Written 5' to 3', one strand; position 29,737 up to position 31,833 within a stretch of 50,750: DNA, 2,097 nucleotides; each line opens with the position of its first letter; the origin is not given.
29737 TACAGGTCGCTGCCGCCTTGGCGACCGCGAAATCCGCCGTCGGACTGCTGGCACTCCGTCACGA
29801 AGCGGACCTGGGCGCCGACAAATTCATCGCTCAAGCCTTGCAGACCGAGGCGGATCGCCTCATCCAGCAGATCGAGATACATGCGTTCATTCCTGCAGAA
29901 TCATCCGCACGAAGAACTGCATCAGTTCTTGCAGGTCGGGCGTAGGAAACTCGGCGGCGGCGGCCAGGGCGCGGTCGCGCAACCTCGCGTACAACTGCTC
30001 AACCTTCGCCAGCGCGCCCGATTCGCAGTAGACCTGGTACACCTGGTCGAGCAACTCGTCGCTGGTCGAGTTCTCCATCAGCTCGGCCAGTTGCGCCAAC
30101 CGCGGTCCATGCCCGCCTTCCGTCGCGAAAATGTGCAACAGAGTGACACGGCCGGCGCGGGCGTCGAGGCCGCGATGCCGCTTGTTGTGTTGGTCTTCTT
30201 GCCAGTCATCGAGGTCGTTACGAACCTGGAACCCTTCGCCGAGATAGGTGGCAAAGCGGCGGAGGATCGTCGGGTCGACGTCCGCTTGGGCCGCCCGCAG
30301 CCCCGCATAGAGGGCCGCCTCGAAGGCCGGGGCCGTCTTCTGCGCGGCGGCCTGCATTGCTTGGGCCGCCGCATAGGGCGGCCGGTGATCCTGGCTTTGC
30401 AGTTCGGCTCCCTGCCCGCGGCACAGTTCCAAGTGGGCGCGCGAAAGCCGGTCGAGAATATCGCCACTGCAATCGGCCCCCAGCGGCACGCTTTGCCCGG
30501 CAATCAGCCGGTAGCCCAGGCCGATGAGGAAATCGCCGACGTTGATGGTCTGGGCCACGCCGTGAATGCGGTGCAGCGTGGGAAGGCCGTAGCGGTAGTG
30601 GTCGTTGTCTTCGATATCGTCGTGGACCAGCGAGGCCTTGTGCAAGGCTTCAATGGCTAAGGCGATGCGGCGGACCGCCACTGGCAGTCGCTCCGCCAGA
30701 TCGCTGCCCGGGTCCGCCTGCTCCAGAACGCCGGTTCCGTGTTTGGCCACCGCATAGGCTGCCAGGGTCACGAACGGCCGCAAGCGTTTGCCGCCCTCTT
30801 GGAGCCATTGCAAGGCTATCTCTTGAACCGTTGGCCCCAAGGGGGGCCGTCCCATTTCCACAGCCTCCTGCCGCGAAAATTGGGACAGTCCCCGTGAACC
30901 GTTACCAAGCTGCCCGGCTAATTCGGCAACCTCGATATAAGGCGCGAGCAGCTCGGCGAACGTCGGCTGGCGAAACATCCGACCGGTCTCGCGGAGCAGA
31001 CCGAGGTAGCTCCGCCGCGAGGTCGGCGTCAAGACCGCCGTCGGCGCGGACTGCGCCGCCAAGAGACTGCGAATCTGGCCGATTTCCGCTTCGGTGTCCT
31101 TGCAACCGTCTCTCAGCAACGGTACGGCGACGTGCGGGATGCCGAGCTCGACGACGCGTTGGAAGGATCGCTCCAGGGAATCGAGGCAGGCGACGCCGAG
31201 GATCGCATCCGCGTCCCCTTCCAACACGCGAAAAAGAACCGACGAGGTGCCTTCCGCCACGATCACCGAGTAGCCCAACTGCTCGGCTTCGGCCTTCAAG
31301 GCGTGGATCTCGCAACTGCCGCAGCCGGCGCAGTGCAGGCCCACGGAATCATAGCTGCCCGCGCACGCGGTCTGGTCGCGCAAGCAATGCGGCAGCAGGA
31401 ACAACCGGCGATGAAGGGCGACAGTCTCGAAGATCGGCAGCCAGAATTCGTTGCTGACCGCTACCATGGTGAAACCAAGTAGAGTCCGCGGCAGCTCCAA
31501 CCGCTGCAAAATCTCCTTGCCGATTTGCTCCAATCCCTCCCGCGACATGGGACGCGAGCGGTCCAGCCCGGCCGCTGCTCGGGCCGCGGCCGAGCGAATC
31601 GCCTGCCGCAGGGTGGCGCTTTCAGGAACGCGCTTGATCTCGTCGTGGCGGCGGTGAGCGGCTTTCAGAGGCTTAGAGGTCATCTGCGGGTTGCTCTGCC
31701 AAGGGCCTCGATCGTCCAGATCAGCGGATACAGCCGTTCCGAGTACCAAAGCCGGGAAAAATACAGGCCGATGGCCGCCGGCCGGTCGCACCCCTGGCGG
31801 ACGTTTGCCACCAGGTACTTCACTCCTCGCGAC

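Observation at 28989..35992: Compact minus-strand terpenoid-type operon with a non-canonical gene set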

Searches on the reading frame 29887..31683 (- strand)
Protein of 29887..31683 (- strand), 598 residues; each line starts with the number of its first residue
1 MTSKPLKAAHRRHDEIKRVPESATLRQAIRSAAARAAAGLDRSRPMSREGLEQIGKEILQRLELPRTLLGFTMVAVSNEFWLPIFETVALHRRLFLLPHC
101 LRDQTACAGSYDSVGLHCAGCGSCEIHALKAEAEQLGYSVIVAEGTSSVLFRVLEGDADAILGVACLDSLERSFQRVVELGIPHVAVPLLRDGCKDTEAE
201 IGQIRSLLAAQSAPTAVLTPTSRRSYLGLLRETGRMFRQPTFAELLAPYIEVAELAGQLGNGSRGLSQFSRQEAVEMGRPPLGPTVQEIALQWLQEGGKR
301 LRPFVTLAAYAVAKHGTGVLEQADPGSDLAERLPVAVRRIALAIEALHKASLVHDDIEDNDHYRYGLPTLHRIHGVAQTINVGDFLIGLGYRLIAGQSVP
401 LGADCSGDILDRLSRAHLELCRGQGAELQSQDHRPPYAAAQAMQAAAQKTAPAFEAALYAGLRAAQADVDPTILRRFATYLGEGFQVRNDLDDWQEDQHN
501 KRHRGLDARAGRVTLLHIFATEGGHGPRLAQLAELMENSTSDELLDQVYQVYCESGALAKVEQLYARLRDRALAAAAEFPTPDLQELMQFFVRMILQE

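Call 6: search_protein_families(library=pfam, proteins=[window:29887-31683:-], max_evalue=0.01)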
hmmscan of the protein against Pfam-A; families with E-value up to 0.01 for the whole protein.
window:29887-31683:- (598 aa): 2 families
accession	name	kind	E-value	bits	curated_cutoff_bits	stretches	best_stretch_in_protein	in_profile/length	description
PF00348.22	polyprenyl_synt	-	5.4e-41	140.9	27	1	286-550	4-249/251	Polyprenyl synthetase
PF01976.22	DUF116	-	9.5e-31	106.8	25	1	58-206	6-153/155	Protein of unknown function DUF116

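Call 7: search_protein_families(library=ncbifam, proteins=[window:29887-31683:-], max_evalue=0.01)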
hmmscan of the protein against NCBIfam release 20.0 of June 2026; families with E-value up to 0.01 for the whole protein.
window:29887-31683:- (598 aa): 16 families
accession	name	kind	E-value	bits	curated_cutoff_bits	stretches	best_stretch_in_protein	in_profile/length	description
NF041169.1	f2_encap_cargo4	exception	1.5e-31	109.9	450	1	295-586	47-321/334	family 2 encapsulin nanocompartment cargo protein polyprenyl transferase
NF045485.1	FPPsyn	subfamily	3.4e-23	82.2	275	1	292-525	31-252/288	farnesyl diphosphate synthase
NF040698.1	IdsA_Meth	equivalog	1.4e-20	73.7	468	1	288-570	32-298/328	short chain isoprenyl diphosphate synthase IdsA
NF041003.1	GGPP_syn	equivalog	2.4e-20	72.9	500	1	287-551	29-276/326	geranylgeranyl diphosphate synthase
NF040789.2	gerfarn_diphsyn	equivalog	5.7e-20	71.8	560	1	293-544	41-290/345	geranylfarnesyl diphosphate synthase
NF045628.1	HxpDPsynlarge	equivalog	6e-20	71.5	500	1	286-593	23-305/311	hexaprenyl-diphosphate synthase large subunit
TIGR02748.1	GerC3_HepT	equivalog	3.4e-19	69.1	456.55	1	284-594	29-313/319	heptaprenyl diphosphate synthase component II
NF045549.1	GGPPsyn_IdsB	equivalog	1.1e-18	67.4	475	1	337-544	87-294/346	geranylgeranyl diphosphate synthase IdsB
NF008140.0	PRK10888.1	equivalog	1.5e-18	67.2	412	1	339-586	68-309/323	octaprenyl diphosphate synthase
NF045685.1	GGPPSynCrtE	equivalog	6.8e-17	61.4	460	1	294-522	38-254/293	geranylgeranyl diphosphate synthase CrtE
TIGR02749.1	prenyl_cyano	equivalog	1.8e-13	50.2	383.2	1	285-581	31-303/322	solanesyl diphosphate synthase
NF042417.1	NPPPS_Mycobact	equivalog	9.1e-13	47.9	600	1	292-581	50-316/335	nonaprenyl/(2E,6E)-farnesyl/geranylgeranyl diphosphat synthase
NF007877.0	PRK10581.1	equivalog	2.1e-12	46.8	321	1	297-520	43-255/299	(2E,6E)-farnesyl diphosphate synthase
NF042416.1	GFPPS_Mycobact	equivalog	3e-11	42.9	600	1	293-578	37-327/350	bifunctional (2E,6E)-farnesyl/geranyl diphosphate synthase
NF040627.1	GFPS_Meth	equivalog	2.7e-10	40.2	600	1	340-500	65-216/285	geranylfarnesyl diphosphate synthase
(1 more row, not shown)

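Call 49: search_solved_structures(query=A5, max_evalue=0.00001, show_alignments=1)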
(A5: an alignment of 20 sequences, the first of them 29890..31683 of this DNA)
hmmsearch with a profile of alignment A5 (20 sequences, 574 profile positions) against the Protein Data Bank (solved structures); distinct sequences matched with E-value up to 0.00001: 185 (the best 60 are shown).
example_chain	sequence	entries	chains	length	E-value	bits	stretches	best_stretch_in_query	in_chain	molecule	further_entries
1wy0_A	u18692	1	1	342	8.9e-39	136.4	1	266-571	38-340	geranylgeranyl pyrophosphate synthetase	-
4lob_A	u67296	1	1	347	1.5e-33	119.2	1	254-570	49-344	Polyprenyl synthetase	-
4jxy_A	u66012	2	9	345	2.1e-33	118.7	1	248-564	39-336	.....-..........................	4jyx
5jfq_A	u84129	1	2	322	3.6e-33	117.9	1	255-565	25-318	Geranylgeranyl Pyrophosphate Synthetase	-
5ze6_A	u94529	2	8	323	1.9e-31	112.2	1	256-570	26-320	Octaprenyl diphosphate synthase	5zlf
3wjk_A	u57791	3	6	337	2e-31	112.2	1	255-570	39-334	Octaprenyl diphosphate synthase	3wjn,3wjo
7my7_AAA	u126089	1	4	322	6.5e-31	110.5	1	270-509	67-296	Farnesyl-diphosphate synthase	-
7my6_A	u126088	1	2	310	7e-31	110.4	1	270-509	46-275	Farnesyl-diphosphate synthase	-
6kd7_A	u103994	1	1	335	2.2e-30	108.8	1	270-553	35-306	Polyprenyl synthetase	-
3oyr_A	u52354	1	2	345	4.6e-30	107.7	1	256-570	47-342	Trans-isoprenyl diphosphate synthase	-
5h9d_A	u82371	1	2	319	5.4e-30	107.4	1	252-566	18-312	Farnesyl pyrophosphate synthetase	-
2h8o_A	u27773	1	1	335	1.2e-29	106.3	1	241-508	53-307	Geranyltranstransferase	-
3mzv_A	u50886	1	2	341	2.4e-29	105.3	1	238-571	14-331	Decaprenyl diphosphate synthase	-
4jxn_A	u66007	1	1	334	5.4e-29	104.1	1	252-570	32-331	Octaprenyl-diphosphate synthase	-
7mxz_AAA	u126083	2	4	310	6.5e-29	103.9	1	270-507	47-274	Geranylgeranyl pyrophosphate synthase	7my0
9kp1_B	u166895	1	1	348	1.5e-27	99.3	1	266-566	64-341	Heptaprenyl diphosphate synthase component 2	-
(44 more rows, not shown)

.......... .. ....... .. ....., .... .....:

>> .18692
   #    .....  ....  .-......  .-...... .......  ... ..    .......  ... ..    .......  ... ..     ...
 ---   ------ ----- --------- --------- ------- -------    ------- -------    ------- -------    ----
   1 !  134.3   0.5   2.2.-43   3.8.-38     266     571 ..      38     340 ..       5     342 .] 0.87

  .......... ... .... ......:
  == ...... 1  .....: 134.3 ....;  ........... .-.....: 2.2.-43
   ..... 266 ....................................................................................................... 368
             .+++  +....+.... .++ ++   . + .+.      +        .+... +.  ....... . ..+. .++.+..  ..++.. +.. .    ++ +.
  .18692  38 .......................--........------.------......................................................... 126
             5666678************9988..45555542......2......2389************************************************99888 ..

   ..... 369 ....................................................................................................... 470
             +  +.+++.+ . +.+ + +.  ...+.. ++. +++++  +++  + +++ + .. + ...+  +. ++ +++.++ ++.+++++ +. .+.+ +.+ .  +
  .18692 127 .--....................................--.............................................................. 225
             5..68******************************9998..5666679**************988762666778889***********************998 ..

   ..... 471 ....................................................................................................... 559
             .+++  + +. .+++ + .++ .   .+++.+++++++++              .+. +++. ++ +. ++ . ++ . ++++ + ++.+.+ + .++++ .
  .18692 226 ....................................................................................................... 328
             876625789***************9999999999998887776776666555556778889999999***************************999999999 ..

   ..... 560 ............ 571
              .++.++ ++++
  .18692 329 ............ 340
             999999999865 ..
